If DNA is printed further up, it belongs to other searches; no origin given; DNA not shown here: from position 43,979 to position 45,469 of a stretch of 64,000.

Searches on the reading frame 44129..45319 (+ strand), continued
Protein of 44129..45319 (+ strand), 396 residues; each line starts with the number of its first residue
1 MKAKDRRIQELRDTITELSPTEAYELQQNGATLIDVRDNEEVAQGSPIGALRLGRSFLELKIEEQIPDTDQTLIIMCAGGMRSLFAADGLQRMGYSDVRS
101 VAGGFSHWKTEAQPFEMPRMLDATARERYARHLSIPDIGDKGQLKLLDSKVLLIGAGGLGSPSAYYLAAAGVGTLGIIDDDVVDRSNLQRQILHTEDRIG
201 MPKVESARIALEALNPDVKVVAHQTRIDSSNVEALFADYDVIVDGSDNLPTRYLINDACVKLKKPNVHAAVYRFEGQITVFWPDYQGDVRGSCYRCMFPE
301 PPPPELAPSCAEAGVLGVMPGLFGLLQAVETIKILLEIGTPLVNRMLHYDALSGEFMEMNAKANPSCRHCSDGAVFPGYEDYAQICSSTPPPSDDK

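Call 26: find_related_loci(query=A2, collection=metagenome_contigs, flank=10000)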
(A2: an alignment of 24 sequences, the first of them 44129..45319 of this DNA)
Query A2 (396 aa) in metagenome_contigs; peptide patterns used: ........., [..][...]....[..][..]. (x = any residue, [..] = any of these).
600 stretches matched a pattern (row limit reached: there are more); 593 encode a relative of the query (tblastn E <= 1e-3); the best 80 are kept; 80 distinct loci.
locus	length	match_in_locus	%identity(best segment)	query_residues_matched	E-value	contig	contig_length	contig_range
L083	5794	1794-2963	71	1-391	0e+0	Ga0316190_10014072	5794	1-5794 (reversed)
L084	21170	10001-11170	70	1-391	0e+0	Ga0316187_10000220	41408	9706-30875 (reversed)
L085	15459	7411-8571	62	1-388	5e-172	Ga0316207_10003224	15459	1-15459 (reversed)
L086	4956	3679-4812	58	8-388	3e-143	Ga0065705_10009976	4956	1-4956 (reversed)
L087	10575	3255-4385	57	8-387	6e-140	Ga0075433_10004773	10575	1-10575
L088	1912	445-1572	57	10-388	3e-150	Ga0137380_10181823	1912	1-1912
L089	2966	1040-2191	54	8-387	1e-144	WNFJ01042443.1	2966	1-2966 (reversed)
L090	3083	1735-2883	54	8-387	7e-141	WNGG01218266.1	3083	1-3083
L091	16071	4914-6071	52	2-386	6e-130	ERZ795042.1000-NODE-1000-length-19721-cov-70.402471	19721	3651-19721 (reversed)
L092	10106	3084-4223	54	8-390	8e-130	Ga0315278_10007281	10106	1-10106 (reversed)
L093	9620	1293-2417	54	10-388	1e-129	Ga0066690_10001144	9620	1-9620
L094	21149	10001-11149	54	8-393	3e-129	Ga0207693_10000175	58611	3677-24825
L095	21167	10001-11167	53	8-394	6e-129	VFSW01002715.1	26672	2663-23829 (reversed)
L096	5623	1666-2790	54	10-388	3e-128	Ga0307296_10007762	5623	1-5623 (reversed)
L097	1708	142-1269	51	8-386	3e-137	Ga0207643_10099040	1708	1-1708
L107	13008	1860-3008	52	8-393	2e-123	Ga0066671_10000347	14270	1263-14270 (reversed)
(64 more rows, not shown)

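Call 29: find_encoding_contigs(protein=P0018, flank=7000, max_places=1)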
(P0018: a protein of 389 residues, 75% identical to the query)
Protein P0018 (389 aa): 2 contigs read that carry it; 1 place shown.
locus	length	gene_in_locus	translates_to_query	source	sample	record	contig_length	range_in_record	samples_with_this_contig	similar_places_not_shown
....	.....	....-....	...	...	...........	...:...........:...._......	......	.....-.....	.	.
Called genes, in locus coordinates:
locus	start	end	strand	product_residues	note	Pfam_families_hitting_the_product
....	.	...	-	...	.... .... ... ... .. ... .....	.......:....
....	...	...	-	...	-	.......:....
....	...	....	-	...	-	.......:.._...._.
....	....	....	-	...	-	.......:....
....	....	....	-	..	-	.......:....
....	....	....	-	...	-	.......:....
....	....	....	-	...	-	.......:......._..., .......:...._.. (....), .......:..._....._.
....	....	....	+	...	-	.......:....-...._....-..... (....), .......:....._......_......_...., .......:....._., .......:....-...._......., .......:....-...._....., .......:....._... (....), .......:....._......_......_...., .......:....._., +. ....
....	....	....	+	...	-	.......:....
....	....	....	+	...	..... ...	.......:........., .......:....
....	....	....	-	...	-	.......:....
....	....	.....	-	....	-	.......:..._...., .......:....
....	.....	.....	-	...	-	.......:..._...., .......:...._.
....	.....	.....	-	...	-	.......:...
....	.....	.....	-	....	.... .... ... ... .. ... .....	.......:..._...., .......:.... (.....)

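Call 30: find_encoding_contigs(protein=P0058, flank=7000, max_places=1)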
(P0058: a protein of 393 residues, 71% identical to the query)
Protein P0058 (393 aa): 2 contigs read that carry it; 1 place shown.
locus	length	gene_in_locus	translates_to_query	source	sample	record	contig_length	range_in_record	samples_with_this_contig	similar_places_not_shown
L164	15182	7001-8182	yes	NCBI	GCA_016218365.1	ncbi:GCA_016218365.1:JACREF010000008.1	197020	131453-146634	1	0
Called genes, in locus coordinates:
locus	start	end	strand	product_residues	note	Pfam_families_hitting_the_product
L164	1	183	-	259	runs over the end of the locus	PF10670:DUF4198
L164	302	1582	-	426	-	PF04966:OprB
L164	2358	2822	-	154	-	PF02391:MoaE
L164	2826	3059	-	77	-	PF02597:ThiS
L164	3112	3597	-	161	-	PF01967:MoaC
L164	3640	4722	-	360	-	PF13353:Fer4_12, PF04055:Radical_SAM, PF06463:Mob_synth_C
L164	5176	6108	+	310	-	PF24681:Kelch_KLHDC2_KLHL20_DRC7, PF24981:Beta-prop_ATRN-LZTR1 (weak), PF13964:Beta-prop_Calicin (weak), PF25210:Kelch_FKB95 (weak), PF24681:Kelch_KLHDC2_KLHL20_DRC7, PF13415:Beta-prop_FBX42, PF24981:Beta-prop_ATRN-LZTR1 (weak), PF01344:Kelch_1 (weak), +3 more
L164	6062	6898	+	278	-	PF00899:ThiF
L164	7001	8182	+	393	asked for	PF00581:Rhodanese, PF00899:ThiF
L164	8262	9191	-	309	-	PF08668:HDOD, PF01966:HD (weak)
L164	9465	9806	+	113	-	PF00805:Pentapeptide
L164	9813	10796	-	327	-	PF01636:APH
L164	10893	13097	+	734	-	PF19838:LptD_2 (weak), PF04453:LptD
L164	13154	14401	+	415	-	PF13623:SurA_N_2, PF13624:SurA_N_3, PF09312:SurA_N, PF13616:Rotamase_3, PF00639:Rotamase, PF13616:Rotamase_3, PF00639:Rotamase, PF13145:Rotamase_2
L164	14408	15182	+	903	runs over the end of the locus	PF02739:5_3_exonuc_N, PF01367:5_3_exonuc, PF01612:DNA_pol_A_exo1, PF22619:DNA_polI_exo1, PF00476:DNA_pol_A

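Call 31: find_encoding_contigs(protein=P0109, flank=7000, max_places=1)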
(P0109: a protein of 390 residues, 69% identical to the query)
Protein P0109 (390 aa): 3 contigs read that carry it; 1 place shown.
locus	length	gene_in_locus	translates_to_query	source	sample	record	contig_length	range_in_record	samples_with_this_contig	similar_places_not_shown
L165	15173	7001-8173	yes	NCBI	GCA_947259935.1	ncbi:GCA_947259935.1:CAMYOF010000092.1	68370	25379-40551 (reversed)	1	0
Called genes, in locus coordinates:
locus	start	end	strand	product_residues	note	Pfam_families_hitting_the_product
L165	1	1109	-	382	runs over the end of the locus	PF01551:Peptidase_M23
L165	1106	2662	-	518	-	PF01676:Metalloenzyme, PF06415:iPGM_N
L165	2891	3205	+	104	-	PF12840:HTH_20, PF01022:HTH_5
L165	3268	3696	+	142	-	PF00581:Rhodanese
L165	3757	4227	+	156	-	PF02556:SecB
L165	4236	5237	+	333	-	PF01210:NAD_Gly3P_dh_N, PF02558:ApbA (weak), PF07479:NAD_Gly3P_dh_C, PF20618:GPD_NAD_C_bact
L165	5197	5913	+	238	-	PF00483:NTP_transferase, PF12804:NTP_transf_3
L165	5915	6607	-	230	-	PF02308:MgtC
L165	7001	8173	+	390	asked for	PF00581:Rhodanese, PF00899:ThiF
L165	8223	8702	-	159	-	PF18902:DUF5658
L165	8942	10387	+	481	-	PF04073:tRNA_edit, PF01966:HD (faint), PF08668:HDOD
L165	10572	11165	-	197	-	PF07452:CHRD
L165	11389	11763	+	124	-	PF11333:DUF3135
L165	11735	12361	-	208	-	PF02622:DUF179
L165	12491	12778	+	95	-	-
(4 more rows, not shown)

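Call 32: find_encoding_contigs(protein=P0060, flank=7000, max_places=1)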
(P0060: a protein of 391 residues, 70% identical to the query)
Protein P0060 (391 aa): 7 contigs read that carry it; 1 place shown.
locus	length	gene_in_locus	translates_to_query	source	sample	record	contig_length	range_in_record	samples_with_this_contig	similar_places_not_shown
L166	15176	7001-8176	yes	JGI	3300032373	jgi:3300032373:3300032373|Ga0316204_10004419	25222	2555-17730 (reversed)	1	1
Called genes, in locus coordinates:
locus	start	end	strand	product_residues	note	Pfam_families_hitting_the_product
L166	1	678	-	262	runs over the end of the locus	PF02361:CbiQ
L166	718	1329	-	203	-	PF01891:CbiM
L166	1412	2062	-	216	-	PF11974:bMG3 (weak), PF27549:HI_1622_C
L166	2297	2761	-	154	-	PF02391:MoaE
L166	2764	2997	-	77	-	PF02597:ThiS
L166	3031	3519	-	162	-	PF01967:MoaC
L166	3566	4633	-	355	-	PF04055:Radical_SAM, PF13353:Fer4_12, PF06463:Mob_synth_C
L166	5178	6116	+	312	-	PF13415:Beta-prop_FBX42, PF24681:Kelch_KLHDC2_KLHL20_DRC7, PF24981:Beta-prop_ATRN-LZTR1, PF25210:Kelch_FKB95, PF01344:Kelch_1 (weak), PF13964:Beta-prop_Calicin (weak), PF13415:Beta-prop_FBX42, PF24681:Kelch_KLHDC2_KLHL20_DRC7, +4 more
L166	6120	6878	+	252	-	PF00899:ThiF, PF03435:Sacchrp_dh_NADP (weak)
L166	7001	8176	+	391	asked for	PF00581:Rhodanese, PF00899:ThiF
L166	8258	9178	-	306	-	PF08668:HDOD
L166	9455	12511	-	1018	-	PF00873:ACR_tran, PF03176:MMPL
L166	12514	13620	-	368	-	PF25989:YknX_C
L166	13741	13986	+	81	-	PF13599:Pentapeptide_4 (faint), PF00805:Pentapeptide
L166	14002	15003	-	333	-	PF01636:APH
